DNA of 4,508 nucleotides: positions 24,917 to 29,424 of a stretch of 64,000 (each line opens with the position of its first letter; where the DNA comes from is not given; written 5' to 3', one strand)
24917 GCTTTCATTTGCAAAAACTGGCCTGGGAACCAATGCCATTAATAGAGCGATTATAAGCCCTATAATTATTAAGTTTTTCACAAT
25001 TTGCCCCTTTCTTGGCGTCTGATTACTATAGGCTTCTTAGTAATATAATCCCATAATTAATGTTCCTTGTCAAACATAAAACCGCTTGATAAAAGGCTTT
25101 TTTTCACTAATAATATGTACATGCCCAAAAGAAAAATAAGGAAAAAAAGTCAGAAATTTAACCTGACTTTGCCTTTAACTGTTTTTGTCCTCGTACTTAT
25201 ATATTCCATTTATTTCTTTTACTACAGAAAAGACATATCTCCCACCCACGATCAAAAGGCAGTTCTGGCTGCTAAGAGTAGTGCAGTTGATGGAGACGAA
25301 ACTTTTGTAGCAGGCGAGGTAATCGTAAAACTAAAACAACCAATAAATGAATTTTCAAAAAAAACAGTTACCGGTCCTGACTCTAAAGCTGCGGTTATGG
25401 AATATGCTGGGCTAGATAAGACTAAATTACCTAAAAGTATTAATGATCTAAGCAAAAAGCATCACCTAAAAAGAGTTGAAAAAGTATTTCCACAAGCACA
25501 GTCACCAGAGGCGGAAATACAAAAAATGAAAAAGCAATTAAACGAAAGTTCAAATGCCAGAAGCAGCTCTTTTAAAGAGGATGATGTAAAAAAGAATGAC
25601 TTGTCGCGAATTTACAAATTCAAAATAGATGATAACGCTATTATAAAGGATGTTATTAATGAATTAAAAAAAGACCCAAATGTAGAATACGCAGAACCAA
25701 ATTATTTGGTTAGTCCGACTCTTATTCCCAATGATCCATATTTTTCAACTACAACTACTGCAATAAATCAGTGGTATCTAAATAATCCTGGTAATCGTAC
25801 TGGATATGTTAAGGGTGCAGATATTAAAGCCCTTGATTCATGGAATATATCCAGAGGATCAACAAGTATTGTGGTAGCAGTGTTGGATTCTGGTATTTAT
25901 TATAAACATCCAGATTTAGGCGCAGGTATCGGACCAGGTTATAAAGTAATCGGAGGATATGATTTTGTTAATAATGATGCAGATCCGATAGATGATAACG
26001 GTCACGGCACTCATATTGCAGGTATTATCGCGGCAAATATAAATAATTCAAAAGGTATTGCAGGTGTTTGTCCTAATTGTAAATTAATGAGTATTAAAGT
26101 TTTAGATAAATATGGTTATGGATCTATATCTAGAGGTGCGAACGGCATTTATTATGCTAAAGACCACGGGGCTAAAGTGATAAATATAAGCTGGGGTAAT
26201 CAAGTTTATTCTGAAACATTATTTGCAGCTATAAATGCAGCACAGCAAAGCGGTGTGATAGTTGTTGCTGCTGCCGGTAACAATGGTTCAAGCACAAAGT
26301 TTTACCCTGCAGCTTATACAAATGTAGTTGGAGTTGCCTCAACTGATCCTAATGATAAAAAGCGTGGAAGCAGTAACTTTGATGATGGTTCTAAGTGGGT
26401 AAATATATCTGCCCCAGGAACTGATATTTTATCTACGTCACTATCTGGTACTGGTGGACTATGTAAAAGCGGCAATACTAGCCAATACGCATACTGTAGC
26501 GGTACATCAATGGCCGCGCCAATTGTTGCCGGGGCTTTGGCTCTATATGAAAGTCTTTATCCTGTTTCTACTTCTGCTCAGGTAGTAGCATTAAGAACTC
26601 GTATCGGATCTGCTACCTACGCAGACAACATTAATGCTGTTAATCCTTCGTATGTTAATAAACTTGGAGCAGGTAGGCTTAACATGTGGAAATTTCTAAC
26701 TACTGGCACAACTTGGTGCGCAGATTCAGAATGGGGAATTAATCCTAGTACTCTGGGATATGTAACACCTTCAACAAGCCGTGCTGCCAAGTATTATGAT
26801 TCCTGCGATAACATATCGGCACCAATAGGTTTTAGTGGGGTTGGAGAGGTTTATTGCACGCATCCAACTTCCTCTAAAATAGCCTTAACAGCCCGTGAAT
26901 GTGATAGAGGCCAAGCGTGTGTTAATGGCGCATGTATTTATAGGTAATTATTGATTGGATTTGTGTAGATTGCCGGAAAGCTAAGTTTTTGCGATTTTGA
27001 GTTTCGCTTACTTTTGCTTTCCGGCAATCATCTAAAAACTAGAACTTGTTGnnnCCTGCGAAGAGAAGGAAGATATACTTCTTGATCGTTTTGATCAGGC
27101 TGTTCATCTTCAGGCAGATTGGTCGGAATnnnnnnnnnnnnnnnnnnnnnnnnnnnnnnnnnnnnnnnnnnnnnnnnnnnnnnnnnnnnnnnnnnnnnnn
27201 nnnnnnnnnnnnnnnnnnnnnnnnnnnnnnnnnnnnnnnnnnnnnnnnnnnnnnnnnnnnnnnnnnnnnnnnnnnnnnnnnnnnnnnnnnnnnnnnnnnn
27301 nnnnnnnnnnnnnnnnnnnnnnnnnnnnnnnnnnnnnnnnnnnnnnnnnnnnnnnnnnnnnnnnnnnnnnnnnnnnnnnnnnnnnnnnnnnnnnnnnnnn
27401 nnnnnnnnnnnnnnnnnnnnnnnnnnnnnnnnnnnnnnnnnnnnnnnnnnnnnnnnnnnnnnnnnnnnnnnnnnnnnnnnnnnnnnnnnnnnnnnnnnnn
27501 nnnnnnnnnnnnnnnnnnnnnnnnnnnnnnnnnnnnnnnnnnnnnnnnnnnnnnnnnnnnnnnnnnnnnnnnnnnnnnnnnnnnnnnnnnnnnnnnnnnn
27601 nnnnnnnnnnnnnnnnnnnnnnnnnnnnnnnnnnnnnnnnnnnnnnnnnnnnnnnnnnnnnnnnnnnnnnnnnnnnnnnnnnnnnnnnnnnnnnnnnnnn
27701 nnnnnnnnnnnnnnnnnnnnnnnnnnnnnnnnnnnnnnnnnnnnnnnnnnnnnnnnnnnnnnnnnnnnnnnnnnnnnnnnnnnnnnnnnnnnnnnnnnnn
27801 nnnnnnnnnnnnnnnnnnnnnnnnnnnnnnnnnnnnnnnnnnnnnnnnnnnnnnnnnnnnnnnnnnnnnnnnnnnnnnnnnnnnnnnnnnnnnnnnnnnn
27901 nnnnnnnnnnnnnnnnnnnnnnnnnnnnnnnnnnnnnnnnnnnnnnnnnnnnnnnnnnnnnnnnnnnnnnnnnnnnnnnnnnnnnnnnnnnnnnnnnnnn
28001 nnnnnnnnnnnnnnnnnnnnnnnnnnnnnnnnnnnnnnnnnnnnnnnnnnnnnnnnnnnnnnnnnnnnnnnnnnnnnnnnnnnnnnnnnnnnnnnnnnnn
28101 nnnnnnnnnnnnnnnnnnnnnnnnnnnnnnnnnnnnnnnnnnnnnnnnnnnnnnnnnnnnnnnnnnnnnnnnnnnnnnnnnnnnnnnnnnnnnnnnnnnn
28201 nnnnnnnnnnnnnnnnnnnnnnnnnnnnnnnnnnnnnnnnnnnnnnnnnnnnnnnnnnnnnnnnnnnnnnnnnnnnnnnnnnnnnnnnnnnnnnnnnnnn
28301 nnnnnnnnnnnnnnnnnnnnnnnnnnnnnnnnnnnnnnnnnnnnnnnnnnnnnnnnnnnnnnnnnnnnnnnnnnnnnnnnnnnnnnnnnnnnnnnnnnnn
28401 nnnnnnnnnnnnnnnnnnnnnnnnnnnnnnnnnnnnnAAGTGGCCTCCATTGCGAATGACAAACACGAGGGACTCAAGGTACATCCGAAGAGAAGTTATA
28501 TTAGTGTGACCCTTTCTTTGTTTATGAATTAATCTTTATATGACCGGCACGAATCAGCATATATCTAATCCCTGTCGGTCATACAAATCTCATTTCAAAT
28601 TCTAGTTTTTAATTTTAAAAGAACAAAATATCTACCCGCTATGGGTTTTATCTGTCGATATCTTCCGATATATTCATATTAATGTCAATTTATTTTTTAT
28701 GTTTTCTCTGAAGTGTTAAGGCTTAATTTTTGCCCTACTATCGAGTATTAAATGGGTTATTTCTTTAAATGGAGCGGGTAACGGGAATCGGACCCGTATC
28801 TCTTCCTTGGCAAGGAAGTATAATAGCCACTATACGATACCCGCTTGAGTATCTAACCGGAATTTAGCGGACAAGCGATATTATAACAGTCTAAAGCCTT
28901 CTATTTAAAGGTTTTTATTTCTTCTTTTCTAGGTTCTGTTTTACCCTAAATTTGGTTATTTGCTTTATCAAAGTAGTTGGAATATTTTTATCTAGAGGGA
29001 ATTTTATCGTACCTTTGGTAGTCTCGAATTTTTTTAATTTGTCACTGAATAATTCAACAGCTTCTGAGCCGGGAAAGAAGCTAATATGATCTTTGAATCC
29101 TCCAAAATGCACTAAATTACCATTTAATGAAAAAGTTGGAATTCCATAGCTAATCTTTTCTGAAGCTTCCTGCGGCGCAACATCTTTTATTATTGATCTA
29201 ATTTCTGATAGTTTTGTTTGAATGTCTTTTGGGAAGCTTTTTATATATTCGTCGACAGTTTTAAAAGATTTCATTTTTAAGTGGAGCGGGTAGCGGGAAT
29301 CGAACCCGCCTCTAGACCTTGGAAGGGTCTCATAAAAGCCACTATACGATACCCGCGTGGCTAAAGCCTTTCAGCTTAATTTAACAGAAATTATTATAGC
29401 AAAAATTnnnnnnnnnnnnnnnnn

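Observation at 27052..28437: Strongly GC-rich gene for a multi-Cna-B/SpaA-like surface protein in an AT-rich genome (likely horizontal acquisition); a 330-bp AT-rich spacer and tRNA-Gly lie immediately upstream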

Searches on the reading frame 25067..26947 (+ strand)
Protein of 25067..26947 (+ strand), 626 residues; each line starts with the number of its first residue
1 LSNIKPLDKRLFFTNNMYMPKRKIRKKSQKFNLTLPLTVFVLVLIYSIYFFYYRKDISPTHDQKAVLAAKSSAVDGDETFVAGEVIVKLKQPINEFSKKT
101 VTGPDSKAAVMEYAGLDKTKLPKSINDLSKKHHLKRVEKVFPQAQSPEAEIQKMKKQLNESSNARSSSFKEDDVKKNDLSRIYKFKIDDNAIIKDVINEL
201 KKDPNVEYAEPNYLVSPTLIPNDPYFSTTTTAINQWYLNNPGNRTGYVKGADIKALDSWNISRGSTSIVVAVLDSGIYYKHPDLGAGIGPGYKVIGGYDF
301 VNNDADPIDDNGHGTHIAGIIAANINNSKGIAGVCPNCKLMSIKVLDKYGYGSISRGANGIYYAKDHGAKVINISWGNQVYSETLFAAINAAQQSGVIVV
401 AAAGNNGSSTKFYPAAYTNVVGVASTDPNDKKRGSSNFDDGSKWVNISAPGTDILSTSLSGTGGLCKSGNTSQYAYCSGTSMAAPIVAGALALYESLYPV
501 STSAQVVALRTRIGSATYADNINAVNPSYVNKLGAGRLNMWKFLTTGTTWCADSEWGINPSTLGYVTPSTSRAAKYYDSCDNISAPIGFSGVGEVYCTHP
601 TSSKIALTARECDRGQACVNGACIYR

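Call 13: search_protein_families(library=pfam, proteins=[window:25067-26947:+], max_evalue=0.001)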
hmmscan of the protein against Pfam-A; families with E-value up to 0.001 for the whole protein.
window:25067-26947:+ (626 aa): 2 families
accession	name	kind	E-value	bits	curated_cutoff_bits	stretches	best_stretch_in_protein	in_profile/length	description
PF00082.27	Peptidase_S8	-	5.7e-53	180.5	21.8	1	267-509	3-268/288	Subtilase family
PF22148.1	Fervidolysin_NPro-like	-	1.5e-07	32.1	21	1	174-212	43-81/81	Fervidolysin N-terminal prodomain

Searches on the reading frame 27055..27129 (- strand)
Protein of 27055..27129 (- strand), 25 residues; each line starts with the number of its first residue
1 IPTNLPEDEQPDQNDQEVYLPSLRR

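Call 61: search_protein_families(library=ncbifam, proteins=[window:27055-27129:-], max_evalue=10)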
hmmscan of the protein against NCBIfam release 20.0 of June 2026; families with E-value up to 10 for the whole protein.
seq(25 aa): 0 families

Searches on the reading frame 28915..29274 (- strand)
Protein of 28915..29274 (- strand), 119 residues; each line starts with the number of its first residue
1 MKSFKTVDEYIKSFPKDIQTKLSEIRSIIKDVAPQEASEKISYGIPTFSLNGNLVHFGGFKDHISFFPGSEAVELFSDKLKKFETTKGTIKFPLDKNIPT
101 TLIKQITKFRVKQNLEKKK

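Call 13: search_protein_families(library=pfam, proteins=[window:28915-29274:-], max_evalue=0.001)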
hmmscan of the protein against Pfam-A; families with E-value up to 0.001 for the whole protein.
window:28915-29274:- (119 aa): 1 family
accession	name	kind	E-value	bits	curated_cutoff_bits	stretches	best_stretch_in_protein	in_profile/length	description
PF08818.16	DUF1801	-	7e-15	55.6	27.2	1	20-111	3-85/85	Domain of unknown function (DU1801)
